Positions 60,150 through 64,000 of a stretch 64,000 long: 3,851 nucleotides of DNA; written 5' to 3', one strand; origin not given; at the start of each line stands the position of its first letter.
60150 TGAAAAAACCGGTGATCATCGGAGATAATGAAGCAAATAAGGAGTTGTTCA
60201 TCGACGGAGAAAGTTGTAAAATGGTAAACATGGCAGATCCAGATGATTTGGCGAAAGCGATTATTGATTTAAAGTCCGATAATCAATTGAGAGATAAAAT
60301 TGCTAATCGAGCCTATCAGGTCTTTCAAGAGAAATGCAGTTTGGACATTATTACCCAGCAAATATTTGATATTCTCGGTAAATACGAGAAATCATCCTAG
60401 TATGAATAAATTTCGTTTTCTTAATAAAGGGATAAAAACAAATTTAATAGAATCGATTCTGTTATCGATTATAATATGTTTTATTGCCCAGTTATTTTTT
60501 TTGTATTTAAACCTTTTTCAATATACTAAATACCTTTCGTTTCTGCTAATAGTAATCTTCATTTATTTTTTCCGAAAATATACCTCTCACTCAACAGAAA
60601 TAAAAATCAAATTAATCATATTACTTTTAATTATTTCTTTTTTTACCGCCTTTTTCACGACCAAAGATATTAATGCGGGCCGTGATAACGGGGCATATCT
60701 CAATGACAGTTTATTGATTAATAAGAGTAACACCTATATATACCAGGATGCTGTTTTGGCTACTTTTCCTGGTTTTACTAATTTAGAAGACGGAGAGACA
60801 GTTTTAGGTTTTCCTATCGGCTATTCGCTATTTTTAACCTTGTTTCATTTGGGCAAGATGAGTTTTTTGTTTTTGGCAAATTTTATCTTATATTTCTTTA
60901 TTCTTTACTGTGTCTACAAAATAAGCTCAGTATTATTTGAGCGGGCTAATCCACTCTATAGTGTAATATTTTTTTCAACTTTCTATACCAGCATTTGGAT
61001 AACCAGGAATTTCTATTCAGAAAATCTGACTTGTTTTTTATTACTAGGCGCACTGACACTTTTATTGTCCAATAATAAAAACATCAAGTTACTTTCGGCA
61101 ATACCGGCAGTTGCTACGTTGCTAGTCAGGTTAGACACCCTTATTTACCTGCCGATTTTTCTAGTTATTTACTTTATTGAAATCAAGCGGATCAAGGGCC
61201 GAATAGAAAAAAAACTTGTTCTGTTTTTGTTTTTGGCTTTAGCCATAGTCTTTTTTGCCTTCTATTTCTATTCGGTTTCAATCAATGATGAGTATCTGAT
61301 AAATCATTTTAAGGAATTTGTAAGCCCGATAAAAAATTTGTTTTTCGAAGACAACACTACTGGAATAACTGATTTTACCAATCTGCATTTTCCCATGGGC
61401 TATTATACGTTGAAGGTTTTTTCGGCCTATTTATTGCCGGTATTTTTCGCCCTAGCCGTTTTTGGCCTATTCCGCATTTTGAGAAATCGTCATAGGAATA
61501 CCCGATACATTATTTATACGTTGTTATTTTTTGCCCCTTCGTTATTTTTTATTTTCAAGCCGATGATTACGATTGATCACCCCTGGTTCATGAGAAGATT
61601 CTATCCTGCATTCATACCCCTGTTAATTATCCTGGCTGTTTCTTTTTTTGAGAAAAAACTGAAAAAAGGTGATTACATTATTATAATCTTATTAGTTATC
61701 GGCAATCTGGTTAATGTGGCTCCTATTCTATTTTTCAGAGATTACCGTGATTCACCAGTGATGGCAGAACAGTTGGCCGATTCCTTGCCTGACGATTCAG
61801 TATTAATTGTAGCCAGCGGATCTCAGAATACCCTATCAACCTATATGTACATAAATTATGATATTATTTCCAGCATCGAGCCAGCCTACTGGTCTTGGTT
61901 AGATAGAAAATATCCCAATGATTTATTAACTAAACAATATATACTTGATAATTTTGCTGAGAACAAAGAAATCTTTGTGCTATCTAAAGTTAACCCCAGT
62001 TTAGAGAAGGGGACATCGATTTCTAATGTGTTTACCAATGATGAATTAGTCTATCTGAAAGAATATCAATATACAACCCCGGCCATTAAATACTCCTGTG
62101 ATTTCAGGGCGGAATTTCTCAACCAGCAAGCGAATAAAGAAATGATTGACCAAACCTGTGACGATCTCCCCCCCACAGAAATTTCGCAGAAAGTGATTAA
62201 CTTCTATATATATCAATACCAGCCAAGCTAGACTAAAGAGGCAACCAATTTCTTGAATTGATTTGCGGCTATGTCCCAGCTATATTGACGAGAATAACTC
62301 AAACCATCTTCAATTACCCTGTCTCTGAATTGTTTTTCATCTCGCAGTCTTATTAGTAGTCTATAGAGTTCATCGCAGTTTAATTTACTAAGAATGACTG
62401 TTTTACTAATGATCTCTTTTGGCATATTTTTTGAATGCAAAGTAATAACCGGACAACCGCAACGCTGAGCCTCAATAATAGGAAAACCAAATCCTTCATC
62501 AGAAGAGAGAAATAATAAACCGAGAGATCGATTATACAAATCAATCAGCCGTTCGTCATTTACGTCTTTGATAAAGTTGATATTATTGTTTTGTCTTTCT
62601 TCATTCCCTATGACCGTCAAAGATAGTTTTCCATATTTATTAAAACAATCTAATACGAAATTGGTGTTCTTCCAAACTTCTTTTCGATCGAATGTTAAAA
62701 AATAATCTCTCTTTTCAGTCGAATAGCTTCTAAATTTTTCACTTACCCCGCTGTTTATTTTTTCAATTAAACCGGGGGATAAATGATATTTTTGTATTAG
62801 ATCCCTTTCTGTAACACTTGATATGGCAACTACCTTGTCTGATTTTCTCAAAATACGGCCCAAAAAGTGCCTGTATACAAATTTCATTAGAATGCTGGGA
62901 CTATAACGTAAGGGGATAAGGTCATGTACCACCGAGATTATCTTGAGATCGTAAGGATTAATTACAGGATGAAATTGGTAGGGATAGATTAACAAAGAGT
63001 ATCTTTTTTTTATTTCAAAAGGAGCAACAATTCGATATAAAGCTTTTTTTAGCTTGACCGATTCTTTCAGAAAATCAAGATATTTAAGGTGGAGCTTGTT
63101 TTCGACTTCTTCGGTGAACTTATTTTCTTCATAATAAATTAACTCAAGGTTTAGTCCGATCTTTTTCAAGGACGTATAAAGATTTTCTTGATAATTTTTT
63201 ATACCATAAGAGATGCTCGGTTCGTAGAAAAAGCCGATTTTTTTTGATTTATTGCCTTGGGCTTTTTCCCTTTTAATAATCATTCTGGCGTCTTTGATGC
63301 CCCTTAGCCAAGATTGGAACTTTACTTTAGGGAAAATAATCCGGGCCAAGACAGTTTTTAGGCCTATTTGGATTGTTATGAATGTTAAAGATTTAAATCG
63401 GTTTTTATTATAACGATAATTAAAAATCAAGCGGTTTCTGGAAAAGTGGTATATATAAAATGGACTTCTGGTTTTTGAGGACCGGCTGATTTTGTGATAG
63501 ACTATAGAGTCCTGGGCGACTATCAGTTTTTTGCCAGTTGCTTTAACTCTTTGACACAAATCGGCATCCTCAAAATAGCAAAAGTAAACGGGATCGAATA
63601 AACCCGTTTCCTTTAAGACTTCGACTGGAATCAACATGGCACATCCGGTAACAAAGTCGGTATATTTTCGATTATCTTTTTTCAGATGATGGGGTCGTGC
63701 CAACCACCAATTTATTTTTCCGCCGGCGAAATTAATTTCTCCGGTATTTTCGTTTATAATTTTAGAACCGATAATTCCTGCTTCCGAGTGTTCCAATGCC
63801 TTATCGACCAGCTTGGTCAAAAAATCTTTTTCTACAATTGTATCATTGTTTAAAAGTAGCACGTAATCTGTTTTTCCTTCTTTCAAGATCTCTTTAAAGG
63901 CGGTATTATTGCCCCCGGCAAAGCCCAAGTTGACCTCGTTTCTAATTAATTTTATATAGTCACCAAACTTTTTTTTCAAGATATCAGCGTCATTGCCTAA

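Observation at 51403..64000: Glycosylation cluster of about 12.6 kb with a lipid-linked sugar donor triad and an embedded metK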

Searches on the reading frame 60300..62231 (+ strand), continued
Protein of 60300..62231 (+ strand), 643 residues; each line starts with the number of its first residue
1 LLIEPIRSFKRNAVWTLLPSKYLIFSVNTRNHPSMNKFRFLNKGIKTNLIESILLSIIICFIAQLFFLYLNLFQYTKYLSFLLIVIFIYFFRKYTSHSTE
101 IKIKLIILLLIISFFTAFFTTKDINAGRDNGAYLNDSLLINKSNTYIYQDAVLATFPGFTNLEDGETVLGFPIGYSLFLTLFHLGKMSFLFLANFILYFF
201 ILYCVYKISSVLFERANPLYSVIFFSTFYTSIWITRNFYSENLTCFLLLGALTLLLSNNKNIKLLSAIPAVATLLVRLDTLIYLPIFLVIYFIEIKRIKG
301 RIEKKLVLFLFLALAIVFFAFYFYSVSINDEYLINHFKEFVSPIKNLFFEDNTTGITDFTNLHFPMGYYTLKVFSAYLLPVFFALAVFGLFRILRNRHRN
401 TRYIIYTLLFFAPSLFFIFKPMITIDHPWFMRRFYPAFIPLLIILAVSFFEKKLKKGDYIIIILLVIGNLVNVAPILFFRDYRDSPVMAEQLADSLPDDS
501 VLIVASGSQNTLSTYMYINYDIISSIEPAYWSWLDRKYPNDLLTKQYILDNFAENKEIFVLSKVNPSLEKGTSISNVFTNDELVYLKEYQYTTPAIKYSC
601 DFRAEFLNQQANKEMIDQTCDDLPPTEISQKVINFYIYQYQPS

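Call 49: search_protein_families(library=pfam, proteins=[L005:8902-9981:+, L005:11956-13038:+, L005:13030-14199:-, L005:14210-15238:-, L005:15241-16791:-, L005:16883-19855:-, L007:6009-7169:+, L007:7157-8224:+, L007:8211-8918:+, L007:8908-9771:+], max_evalue=0.001)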
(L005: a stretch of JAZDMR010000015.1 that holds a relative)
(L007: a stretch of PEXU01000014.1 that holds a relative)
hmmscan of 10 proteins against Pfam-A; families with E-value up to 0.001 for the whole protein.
L005:8902-9981:+ (359 aa): 5 families
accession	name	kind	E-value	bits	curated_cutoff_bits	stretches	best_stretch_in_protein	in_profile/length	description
PF00534.26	Glycos_transf_1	-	4.1e-25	88.7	26.4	1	169-329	13-171/172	Glycosyl transferases group 1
PF13692.12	Glyco_trans_1_4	-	1.4e-24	87.5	27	1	173-315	3-141/142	Glycosyl transferases group 1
PF13439.12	Glyco_transf_4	-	2.2e-14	54.3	28.5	1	48-148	58-168/170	Glycosyltransferase Family 4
PF13579.12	Glyco_trans_4_4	-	4.4e-11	43.8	29.7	1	50-145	60-158/158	Glycosyl transferase 4-like domain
PF20706.3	GT4-conflict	-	1.5e-05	24.6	26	1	229-300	263-335/385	Family 4 Glycosyltransferase in conflict systems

L005:11956-13038:+ (360 aa): 6 families
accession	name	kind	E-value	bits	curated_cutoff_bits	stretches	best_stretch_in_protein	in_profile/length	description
PF13692.12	Glyco_trans_1_4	-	5e-29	101.8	27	1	195-324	3-142/142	Glycosyl transferases group 1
PF00534.26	Glycos_transf_1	-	1.7e-25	90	26.4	1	188-337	10-171/172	Glycosyl transferases group 1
PF13439.12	Glyco_transf_4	-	7.5e-12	46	28.5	1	17-184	3-169/170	Glycosyltransferase Family 4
PF13524.12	Glyco_trans_1_2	-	9e-10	39.1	25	1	241-353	28-143/144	Glycosyl transferase-like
PF13579.12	Glyco_trans_4_4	-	2.2e-06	28.5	29.7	1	57-179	44-157/158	Glycosyl transferase 4-like domain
PF20706.3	GT4-conflict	-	3e-05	23.6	26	1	156-332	158-365/385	Family 4 Glycosyltransferase in conflict systems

L005:13030-14199:- (389 aa): 6 families
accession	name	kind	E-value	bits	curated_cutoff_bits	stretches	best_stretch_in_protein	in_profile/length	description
PF00534.26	Glycos_transf_1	-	1.4e-33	116.3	26.4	1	195-363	2-171/172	Glycosyl transferases group 1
PF13692.12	Glyco_trans_1_4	-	1.6e-32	113.2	27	1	208-349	2-141/142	Glycosyl transferases group 1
PF13439.12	Glyco_transf_4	-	1.5e-26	93.9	28.5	1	15-186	2-169/170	Glycosyltransferase Family 4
PF13579.12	Glyco_trans_4_4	-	3.9e-20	73.2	29.7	1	15-182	1-158/158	Glycosyl transferase 4-like domain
PF20706.3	GT4-conflict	-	1.3e-08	34.7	26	1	149-315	144-312/385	Family 4 Glycosyltransferase in conflict systems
PF13524.12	Glyco_trans_1_2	-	1.4e-06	28.7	25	1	264-378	23-142/144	Glycosyl transferase-like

L005:14210-15238:- (342 aa): 3 families
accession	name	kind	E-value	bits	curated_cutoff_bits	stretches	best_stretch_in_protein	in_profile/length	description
PF00534.26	Glycos_transf_1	-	8.5e-08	32.4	26.4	1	257-318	108-171/172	Glycosyl transferases group 1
PF13524.12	Glyco_trans_1_2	-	4e-07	30.5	25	1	249-327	58-136/144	Glycosyl transferase-like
PF13692.12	Glyco_trans_1_4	-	2.6e-06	28.2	27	1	232-305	72-142/142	Glycosyl transferases group 1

L005:15241-16791:- (516 aa): 2 families
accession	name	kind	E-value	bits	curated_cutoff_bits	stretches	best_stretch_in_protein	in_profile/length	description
PF03023.19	MurJ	-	2.5e-61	208.1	27.4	1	34-469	2-440/451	Lipid II flippase MurJ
PF01554.23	MatE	-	4.3e-05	23.7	24.9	1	236-400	1-160/161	MatE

L005:16883-19855:- (990 aa): 0 families

L007:6009-7169:+ (386 aa): 5 families
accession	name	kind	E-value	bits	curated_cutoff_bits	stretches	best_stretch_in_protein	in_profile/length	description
PF13692.12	Glyco_trans_1_4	-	1.1e-32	113.7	27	1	199-349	2-141/142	Glycosyl transferases group 1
PF00534.26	Glycos_transf_1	-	3.1e-32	111.9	26.4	1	193-360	10-170/172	Glycosyl transferases group 1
PF20706.3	GT4-conflict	-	1.2e-08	34.8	26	1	197-325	196-322/385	Family 4 Glycosyltransferase in conflict systems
PF13439.12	Glyco_transf_4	-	5.1e-08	33.6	28.5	1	56-176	48-169/170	Glycosyltransferase Family 4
PF13524.12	Glyco_trans_1_2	-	0.00033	21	25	1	266-371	33-137/144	Glycosyl transferase-like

L007:7157-8224:+ (355 aa): 4 families
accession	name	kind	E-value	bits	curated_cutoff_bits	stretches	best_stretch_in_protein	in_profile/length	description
PF13692.12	Glyco_trans_1_4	-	4.2e-22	79.4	27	1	183-319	3-142/142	Glycosyl transferases group 1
PF00534.26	Glycos_transf_1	-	5e-21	75.4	26.4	1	178-332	12-171/172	Glycosyl transferases group 1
PF13524.12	Glyco_trans_1_2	-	1e-07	32.4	25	1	266-348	61-143/144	Glycosyl transferase-like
PF13439.12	Glyco_transf_4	-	1.9e-06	28.5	28.5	1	20-165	2-167/170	Glycosyltransferase Family 4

L007:8211-8918:+ (235 aa): 11 families
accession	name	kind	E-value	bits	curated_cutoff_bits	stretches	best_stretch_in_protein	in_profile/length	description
PF08241.18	Methyltransf_11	-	6.9e-25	88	21.2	1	53-142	1-95/95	Methyltransferase domain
PF13649.12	Methyltransf_25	-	2e-20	73.7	27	1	52-138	1-97/97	Methyltransferase domain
PF13847.12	Methyltransf_31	-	3e-19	69.6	27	1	48-153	3-125/145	Methyltransferase domain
PF13489.12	Methyltransf_23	-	4.6e-18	65.9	27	1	48-161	22-137/164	Methyltransferase domain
PF08242.18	Methyltransf_12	-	8.6e-15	55.7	30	1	53-140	1-98/98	Methyltransferase domain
PF01209.24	Ubie_methyltran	-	1.7e-09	37.8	20.1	1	47-148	46-158/233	ubiE/COQ5 methyltransferase family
PF07021.18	MetW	-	1.4e-06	28.6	21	1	48-136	13-104/193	Methionine biosynthesis protein MetW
PF05219.18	DREV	-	9.3e-05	22.1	26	1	48-149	94-193/265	DREV methyltransferase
PF05148.21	Methyltransf_8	-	0.00015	22.1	27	1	38-141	62-155/219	Hypothetical methyltransferase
PF02353.26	CMAS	-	0.00027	20.8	27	1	50-144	64-166/273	Mycolic acid cyclopropane synthetase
PF03141.22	Methyltransf_29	-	0.00098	18.3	23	0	29-142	99-217/506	Putative S-adenosyl-L-methionine-dependent methyltransferase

L007:8908-9771:+ (287 aa): 4 families
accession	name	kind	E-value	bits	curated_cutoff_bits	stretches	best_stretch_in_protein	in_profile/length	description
PF00535.33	Glycos_transf_2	-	3.4e-24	86.1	23.3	1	7-152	2-132/168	Glycosyl transferase family 2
PF13641.12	Glyco_tranf_2_3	-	4.9e-14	53.3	27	1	5-227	3-213/230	Glycosyltransferase like family 2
PF13632.12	Glyco_trans_2_3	-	3.2e-09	37.3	27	1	179-246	78-142/198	Glycosyl transferase family group 2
PF07632.16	Sde182_NH-like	-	0.0008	19.5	26.8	0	6-65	117-181/268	Cellulose-binding Sde182, nucleoside hydrolase-like domain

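Call 50: fold_search(model_id=the predicted structure, library=pdb)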
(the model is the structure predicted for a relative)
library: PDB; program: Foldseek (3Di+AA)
matches with E <= 10: 98; with E <= 0.001: 7
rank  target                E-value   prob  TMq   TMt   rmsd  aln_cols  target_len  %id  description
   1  9s6t_A                7.7e-08  1.00  0.45  0.54  10.2       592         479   13  Ternary cryo-EM structure of chicken ALG12 with Dol25-PP-GlcNAc2Man7, Dol25-P-Man, and Fab (released 2026-03-18)
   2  9s6u_A                9.9e-07  1.00  0.43  0.47  10.0       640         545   12  Ternary cryo-EM structure of human ALG9 with Dol25-PP-GlcNAc2Man8, Dol25-P-Man and Fab (released 2026-03-18)
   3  9s6s_A                1.9e-06  1.00  0.42  0.46  10.6       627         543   12  Ternary cryo-EM structure of human ALG9 with Dol25-PP-GlcNAc2Man6, Dol25-P-Man and Fab (released 2026-03-18)
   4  5ogl_A                4.6e-04  1.00  0.43  0.38  10.4       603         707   11  Structure of bacterial oligosaccharyltransferase PglB in complex with an acceptor peptide and an lipid-linked oligosac (released 2017-10-25)
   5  6gxc_A                4.8e-04  1.00  0.43  0.38   9.6       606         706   12  Bacterial oligosaccharyltransferase PglB in complex with an inhibitory peptide and a reactive lipid-linked oligosaccha (released 2018-11-14)
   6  7zli_A                6.1e-04  1.00  0.36  0.34  14.8       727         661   11  Cryo-EM structure of C-mannosyltransferase CeDPY19, in complex with Dol25-P-Man and bound to CMT2-Fab and anti-Fab nan (released 2023-01-11)
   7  5f15                  7.2e-04  1.00  0.46  0.51   8.7       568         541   12  Crystal Structure of ArnT from Cupriavidus metallidurans bound to Undecaprenyl phosphate (released 2016-02-17)
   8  5ezm                  1.2e-03  1.00  0.46  0.51   9.2       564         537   12  Crystal Structure of ArnT from Cupriavidus metallidurans in the apo state (released 2016-02-17)
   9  7zlh_A                1.3e-03  1.00  0.35  0.33  12.2       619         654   13  Cryo-EM structure of C-mannosyltransferase CeDPY19, in apo state, bound to CMT2-Fab and anti-Fab nanobody (released 2023-01-11)
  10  6w98_A                1.3e-03  1.00  0.41  0.23  11.3       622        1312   11  Single-Particle Cryo-EM Structure of Arabinofuranosyltransferase AftD from Mycobacteria (released 2020-05-13)
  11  7zlg_A                2.0e-03  1.00  0.34  0.32  12.5       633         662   12  Cryo-EM structure of C-mannosyltransferase CeDPY19, in complex with acceptor peptide and bound to CMT2-Fab and anti-Fa (released 2023-01-11)
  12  6s7t_A                4.1e-03  1.00  0.39  0.35  11.9       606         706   12  Cryo-EM structure of human oligosaccharyltransferase complex OST-B (released 2019-12-18)
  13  6wby                  9.0e-03  1.00  0.39  0.22  11.2       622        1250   12  Single-Particle Cryo-EM Structure of Arabinofuranosyltransferase AftD from Mycobacteria, Mutant R1389S Class 2 (released 2020-05-13)
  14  7bvc_B                1.1e-02  1.00  0.33  0.21  13.3       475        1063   12  Cryo-EM structure of Mycobacterium smegmatis arabinosyltransferase EmbA-EmbB-AcpM2 in complex with ethambutol (released 2020-04-29)
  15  8if8_B                1.7e-02  0.99  0.38  0.37  11.3       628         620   10  Arabinosyltransferase AftA (released 2023-05-31)
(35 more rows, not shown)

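Call 73: search_protein_families(library=ncbifam, proteins=[L005:16883-19855:-, L001:16259-19303:-, L026:17742-20750:-, L001:19404-21488:+], max_evalue=0.1)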
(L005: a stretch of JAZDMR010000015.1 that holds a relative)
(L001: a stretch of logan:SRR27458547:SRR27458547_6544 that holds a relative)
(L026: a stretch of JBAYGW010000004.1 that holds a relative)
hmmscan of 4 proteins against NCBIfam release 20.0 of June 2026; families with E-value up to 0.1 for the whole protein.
L005:16883-19855:- (990 aa): 0 families

L001:16259-19303:- (1014 aa): 0 families

L026:17742-20750:- (1003 aa): 0 families

L001:19404-21488:+ (694 aa): 1 family
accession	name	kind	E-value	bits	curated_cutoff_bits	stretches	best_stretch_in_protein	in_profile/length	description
TIGR03663.1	TIGR03663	subfamily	0.00019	20.6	126.25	1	194-315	4-127/435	flippase activity-associated protein Agl23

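Call 74: search_protein_families(library=pfam, proteins=[L005:16883-19855:-, L001:16259-19303:-, L026:17742-20750:-, L016:18336-21344:-, L001:19404-21488:+], max_evalue=1)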
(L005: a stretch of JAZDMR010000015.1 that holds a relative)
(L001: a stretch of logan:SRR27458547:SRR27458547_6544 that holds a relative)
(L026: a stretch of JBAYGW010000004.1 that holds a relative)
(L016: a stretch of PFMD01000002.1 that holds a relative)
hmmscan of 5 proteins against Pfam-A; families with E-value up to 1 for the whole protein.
L005:16883-19855:- (990 aa): 0 families

L001:16259-19303:- (1014 aa): 2 families
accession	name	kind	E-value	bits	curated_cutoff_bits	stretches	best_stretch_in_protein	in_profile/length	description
PF10528.15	GLEYA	-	0.21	12.4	26.2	1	593-668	15-78/91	GLEYA domain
PF09076.15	Crystall_2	-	0.53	10.5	25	0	753-782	37-66/70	Beta/Gamma crystallin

L026:17742-20750:- (1003 aa): 0 families

L016:18336-21344:- (1003 aa): 1 family
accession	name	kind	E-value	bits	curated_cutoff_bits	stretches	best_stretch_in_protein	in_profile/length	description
PF19149.5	DUF5831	-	0.14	13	25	0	738-767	14-43/72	Family of unknown function (DUF5831)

L001:19404-21488:+ (694 aa): 0 families

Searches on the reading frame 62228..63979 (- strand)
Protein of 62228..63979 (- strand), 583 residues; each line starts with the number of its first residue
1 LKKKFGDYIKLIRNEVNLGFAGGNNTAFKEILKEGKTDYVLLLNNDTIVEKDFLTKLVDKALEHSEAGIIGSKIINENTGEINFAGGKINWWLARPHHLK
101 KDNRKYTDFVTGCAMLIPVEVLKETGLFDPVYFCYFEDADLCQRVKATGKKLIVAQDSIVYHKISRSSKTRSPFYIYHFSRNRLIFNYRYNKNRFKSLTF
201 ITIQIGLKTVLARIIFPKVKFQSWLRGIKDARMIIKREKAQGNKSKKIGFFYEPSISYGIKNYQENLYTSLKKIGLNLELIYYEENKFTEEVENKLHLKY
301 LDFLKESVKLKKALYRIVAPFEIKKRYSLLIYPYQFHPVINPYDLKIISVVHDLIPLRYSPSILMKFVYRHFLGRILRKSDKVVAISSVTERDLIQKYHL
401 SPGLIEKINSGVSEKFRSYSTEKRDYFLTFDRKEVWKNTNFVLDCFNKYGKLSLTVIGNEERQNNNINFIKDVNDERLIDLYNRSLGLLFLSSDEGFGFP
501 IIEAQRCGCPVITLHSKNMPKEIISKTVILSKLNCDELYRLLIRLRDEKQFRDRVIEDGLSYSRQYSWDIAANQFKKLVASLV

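Call 5: search_protein_families(library=pfam, proteins=[window:62228-63979:-], max_evalue=0.01)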
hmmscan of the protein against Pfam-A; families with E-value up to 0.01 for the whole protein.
window:62228-63979:- (583 aa): 8 families
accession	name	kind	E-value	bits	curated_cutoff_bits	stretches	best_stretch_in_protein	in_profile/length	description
PF00534.26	Glycos_transf_1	-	1.1e-13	51.5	26.4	1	420-558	11-168/172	Glycosyl transferases group 1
PF13641.12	Glyco_tranf_2_3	-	4.5e-12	46.9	27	1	3-167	53-216/230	Glycosyltransferase like family 2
PF00535.33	Glycos_transf_2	-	1e-09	39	23.3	1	6-122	52-164/168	Glycosyl transferase family 2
PF13632.12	Glyco_trans_2_3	-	1.3e-08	35.4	27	1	39-167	1-128/198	Glycosyl transferase family group 2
PF13692.12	Glyco_trans_1_4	-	2.6e-07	31.4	27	1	437-545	15-139/142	Glycosyl transferases group 1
PF13506.12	Glyco_transf_21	-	1.9e-06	27.9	21.7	1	32-168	26-160/174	Glycosyl transferase family 21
PF13439.12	Glyco_transf_4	-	3.1e-06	27.8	28.5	1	326-413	72-167/170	Glycosyltransferase Family 4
PF13524.12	Glyco_trans_1_2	-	0.0011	19.4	25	1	451-571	14-138/144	Glycosyl transferase-like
